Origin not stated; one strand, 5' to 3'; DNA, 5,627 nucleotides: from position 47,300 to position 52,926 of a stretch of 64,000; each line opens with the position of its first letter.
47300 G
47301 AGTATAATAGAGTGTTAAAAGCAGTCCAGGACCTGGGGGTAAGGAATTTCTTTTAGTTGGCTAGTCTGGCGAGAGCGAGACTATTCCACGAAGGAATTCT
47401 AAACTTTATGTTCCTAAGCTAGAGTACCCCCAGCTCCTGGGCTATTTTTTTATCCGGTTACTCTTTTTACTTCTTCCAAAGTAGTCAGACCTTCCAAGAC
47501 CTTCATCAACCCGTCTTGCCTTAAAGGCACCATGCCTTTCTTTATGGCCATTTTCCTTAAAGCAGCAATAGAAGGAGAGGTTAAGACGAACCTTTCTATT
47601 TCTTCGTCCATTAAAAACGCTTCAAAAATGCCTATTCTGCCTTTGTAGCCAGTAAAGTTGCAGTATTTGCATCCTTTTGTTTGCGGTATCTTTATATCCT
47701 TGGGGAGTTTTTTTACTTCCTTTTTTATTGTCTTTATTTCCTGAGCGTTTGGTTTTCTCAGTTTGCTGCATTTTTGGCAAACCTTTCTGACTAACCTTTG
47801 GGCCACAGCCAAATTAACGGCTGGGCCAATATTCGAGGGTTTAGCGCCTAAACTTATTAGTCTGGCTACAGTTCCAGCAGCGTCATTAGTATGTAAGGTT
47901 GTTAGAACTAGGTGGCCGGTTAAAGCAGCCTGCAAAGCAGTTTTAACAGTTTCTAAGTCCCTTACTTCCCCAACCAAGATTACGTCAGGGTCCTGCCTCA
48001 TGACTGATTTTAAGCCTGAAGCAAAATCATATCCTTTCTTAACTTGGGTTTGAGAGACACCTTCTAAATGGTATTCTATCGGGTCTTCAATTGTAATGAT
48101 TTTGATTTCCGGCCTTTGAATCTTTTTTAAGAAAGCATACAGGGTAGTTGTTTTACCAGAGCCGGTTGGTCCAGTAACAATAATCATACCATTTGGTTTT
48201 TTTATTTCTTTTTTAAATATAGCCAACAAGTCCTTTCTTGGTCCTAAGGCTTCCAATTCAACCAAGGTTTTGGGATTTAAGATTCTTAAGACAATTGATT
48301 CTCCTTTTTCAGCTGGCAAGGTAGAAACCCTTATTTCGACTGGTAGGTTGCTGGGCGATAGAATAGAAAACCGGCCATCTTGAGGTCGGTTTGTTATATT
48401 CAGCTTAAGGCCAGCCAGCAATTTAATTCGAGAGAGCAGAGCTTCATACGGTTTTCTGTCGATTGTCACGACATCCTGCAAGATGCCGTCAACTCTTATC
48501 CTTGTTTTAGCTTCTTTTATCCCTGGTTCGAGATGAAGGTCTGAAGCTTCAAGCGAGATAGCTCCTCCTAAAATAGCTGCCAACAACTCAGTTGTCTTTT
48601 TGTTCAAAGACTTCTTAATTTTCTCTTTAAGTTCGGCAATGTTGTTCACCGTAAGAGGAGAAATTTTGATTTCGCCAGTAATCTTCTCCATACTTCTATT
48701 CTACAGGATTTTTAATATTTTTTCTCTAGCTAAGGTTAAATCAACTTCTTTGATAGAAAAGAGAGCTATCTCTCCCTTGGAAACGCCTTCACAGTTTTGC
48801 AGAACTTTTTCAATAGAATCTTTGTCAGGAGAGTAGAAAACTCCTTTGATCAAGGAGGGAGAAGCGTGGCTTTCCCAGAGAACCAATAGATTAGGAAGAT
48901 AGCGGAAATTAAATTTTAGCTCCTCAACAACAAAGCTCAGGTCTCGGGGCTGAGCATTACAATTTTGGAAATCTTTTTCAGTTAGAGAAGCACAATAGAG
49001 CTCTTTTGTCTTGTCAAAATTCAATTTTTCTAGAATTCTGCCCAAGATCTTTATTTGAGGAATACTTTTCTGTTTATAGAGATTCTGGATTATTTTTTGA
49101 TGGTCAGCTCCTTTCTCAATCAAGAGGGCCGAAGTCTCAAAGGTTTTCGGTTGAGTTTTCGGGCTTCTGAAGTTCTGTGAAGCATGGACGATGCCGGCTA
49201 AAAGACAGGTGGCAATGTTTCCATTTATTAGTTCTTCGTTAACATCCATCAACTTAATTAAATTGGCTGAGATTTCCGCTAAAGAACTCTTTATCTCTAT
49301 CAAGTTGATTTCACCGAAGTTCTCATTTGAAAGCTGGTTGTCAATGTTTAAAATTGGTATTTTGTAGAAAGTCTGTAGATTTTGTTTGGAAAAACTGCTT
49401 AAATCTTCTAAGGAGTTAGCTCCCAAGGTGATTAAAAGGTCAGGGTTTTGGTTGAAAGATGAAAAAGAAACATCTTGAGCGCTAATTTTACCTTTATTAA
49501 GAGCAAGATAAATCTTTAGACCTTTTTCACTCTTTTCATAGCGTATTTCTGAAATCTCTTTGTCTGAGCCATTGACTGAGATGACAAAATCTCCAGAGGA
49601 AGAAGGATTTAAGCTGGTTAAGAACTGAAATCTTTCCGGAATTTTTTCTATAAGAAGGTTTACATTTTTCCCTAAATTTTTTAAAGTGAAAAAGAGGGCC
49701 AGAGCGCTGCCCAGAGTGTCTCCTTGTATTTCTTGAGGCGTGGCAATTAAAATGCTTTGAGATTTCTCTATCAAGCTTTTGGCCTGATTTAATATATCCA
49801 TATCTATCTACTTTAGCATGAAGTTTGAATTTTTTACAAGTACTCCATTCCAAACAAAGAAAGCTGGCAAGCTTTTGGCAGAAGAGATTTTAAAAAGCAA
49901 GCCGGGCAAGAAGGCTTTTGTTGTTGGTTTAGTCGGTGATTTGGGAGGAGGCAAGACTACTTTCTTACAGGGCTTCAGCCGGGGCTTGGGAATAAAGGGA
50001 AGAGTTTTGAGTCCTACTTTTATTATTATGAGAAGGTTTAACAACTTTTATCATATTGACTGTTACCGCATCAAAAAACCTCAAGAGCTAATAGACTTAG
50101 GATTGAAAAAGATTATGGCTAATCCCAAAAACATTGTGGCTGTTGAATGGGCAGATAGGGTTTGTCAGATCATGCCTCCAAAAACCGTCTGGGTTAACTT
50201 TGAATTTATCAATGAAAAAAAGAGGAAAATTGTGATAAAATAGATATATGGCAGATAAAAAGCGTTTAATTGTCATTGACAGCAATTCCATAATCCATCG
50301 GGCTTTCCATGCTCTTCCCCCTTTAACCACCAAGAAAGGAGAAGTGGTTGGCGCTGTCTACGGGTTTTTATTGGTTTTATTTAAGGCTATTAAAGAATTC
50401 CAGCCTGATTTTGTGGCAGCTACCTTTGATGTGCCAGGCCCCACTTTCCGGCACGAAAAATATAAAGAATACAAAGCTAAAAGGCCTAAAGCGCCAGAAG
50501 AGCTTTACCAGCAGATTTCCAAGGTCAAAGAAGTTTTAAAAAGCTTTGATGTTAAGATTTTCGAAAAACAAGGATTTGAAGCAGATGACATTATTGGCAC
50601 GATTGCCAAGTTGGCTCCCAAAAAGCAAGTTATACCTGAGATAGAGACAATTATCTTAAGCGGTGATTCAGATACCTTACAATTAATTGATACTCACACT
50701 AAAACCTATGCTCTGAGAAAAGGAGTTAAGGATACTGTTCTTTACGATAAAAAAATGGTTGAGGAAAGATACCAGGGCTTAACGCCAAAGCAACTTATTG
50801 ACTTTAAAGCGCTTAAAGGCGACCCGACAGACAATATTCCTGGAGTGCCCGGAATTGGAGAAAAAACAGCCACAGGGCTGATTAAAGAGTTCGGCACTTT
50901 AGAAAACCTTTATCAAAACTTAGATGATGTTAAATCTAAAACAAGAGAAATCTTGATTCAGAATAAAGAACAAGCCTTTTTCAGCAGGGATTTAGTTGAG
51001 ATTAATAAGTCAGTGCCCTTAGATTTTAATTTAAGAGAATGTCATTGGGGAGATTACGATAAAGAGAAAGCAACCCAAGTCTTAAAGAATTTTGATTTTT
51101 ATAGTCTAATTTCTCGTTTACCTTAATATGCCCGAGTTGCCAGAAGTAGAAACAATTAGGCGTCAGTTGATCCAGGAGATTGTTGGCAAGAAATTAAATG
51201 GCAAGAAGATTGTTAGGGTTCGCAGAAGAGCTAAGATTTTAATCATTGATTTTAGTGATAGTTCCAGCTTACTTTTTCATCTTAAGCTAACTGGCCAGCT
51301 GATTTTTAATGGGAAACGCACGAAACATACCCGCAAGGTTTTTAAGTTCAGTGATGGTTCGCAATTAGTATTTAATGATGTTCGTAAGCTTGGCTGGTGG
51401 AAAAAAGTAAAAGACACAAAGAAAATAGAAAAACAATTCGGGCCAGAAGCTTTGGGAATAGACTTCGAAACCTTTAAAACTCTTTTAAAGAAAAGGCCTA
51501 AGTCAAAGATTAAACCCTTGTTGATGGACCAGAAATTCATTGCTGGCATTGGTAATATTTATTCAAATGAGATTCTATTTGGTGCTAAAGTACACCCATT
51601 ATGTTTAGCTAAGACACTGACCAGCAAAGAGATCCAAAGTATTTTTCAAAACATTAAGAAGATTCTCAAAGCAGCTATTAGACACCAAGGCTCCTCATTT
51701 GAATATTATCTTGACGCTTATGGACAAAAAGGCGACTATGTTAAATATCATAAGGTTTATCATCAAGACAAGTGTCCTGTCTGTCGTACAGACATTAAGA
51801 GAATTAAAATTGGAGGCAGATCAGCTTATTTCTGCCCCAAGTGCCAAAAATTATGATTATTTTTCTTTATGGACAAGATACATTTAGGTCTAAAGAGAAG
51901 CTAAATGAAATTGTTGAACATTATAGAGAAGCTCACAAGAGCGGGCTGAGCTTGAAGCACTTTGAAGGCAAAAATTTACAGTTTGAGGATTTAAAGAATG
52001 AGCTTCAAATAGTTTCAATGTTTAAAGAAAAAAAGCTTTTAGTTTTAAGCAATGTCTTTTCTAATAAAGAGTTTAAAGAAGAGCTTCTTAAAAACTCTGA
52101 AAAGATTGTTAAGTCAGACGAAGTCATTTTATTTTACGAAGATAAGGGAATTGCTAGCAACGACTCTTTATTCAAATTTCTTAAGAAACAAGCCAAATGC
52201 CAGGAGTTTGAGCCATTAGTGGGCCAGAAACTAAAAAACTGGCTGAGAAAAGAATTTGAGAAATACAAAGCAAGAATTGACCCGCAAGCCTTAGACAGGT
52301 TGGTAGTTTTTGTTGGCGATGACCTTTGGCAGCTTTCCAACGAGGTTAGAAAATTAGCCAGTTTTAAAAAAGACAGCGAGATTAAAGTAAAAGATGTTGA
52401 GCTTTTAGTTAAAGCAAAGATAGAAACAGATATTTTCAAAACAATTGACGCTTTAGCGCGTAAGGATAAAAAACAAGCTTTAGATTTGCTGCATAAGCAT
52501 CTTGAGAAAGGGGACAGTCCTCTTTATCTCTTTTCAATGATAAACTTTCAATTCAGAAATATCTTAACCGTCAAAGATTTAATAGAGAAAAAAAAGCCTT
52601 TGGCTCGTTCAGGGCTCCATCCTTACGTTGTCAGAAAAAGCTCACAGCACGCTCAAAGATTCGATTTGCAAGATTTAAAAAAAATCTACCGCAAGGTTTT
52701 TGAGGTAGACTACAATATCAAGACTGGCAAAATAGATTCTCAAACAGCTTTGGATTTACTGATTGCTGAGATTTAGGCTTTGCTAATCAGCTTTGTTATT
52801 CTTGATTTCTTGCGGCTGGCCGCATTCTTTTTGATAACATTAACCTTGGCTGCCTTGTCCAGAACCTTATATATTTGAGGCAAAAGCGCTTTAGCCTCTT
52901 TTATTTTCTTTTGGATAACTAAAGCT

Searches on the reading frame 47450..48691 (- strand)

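Call 97: search_protein_families(library=pfam, proteins=[window:47450-48691:-], max_evalue=0.001)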
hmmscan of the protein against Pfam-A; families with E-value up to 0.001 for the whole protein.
window:47450-48691:- (413 aa): 6 families
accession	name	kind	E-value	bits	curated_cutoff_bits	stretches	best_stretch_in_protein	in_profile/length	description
PF00437.27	T2SSE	-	4.3e-111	371.6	24.9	1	34-410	9-370/370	Type II/IV secretion system protein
PF25199.1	nSTAND_NTPase5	-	1.9e-05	24.9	34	1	160-225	34-88/145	Novel STAND NTPase 5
PF13401.12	AAA_22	-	0.00012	22.8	27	1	166-200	4-40/130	AAA domain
PF20720.3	nSTAND3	-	0.00019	21.6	27.2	1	163-205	13-55/155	Novel STAND NTPase 3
PF13191.12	AAA_16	-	0.00021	22.3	32.6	1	155-208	12-63/167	AAA ATPase domain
PF13173.12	AAA_14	-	0.00034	21.1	27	1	168-255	3-83/129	AAA domain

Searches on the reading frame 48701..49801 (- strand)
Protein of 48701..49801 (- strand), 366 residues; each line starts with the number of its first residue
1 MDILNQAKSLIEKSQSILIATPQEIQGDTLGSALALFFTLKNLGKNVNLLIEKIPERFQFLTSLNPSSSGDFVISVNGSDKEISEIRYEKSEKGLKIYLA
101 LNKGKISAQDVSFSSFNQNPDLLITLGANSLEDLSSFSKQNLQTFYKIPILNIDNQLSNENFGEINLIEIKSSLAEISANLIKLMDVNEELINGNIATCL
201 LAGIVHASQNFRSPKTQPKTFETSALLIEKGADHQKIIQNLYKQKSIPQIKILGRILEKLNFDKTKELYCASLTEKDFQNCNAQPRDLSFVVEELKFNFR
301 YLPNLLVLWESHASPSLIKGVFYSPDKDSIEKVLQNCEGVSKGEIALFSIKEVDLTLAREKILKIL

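Call 97: search_protein_families(library=pfam, proteins=[window:48701-49801:-], max_evalue=0.001)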
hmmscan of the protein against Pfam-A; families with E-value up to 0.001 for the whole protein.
window:48701-49801:- (366 aa): 1 family
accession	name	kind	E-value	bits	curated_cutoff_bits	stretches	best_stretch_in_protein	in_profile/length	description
PF01368.27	DHH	-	2.8e-05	24.8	28.1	1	17-204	2-125/125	DHH family, N-terminal domain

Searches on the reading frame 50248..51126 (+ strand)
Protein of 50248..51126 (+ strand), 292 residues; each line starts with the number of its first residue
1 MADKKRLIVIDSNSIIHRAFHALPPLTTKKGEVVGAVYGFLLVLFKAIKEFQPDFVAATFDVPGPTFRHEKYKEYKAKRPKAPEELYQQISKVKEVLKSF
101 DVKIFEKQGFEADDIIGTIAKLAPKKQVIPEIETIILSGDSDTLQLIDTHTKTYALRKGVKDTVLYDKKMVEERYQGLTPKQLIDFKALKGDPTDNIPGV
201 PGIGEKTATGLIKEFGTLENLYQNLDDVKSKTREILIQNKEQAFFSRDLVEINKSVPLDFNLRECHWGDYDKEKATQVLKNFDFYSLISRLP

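Call 97: search_protein_families(library=pfam, proteins=[window:50248-51126:+], max_evalue=0.001)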
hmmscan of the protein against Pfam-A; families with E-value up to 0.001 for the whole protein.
window:50248-51126:+ (292 aa): 2 families
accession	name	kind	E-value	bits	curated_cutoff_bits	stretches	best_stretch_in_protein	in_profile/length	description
PF02739.22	5_3_exonuc_N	-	2.3e-52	177.5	34.3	1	6-176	1-164/164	5'-3' exonuclease, N-terminal resolvase-like domain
PF01367.25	5_3_exonuc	-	1.2e-34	119.1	40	1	179-272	2-96/97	5'-3' exonuclease, C-terminal SAM fold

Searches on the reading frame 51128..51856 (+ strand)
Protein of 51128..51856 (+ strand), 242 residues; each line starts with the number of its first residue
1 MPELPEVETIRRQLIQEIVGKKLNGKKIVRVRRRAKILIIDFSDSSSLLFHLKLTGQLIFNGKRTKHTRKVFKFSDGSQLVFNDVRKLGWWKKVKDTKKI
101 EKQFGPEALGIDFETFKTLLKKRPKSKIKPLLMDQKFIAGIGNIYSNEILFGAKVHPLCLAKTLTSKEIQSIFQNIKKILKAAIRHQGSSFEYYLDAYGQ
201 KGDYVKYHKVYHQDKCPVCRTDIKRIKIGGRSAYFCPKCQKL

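Call 97: search_protein_families(library=pfam, proteins=[window:51128-51856:+], max_evalue=0.001)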
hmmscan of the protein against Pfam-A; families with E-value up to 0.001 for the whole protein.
window:51128-51856:+ (242 aa): 5 families
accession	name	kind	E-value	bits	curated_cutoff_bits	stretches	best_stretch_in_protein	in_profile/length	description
PF06831.19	H2TH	-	4e-25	88.1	34.7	1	105-191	2-89/93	Formamidopyrimidine-DNA glycosylase H2TH domain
PF01149.29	Fapy_DNA_glyco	-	3.3e-22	79.8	25.5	2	20-91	44-117/117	Formamidopyrimidine-DNA glycosylase N-terminal domain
PF06827.20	zf-FPG_IleRS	-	8e-11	42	21.3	1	214-241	2-29/30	Zinc finger found in FPG and IleRS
PF05833.16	NFACT_N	-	3.8e-06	26.4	31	1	112-204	175-264/456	NFACT N-terminal and middle domains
PF07191.17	Zn_ribbon_6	-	0.00057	20.3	25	1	210-242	26-58/67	Double zinc ribbon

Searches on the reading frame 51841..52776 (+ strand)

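Call 97: search_protein_families(library=pfam, proteins=[window:51841-52776:+], max_evalue=0.001)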
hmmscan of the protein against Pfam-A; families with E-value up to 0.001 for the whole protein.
window:51841-52776:+ (311 aa): 2 families
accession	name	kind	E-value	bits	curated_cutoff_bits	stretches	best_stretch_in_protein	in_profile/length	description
PF21694.2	DNA_pol3_delta_C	-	1.6e-26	93.1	27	1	195-310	1-120/121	DNA polymerase III delta subunit, C-terminal domain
PF06144.19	DNA_pol3_delta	-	2.6e-07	31.1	21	1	8-121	2-121/124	DNA polymerase III, delta subunit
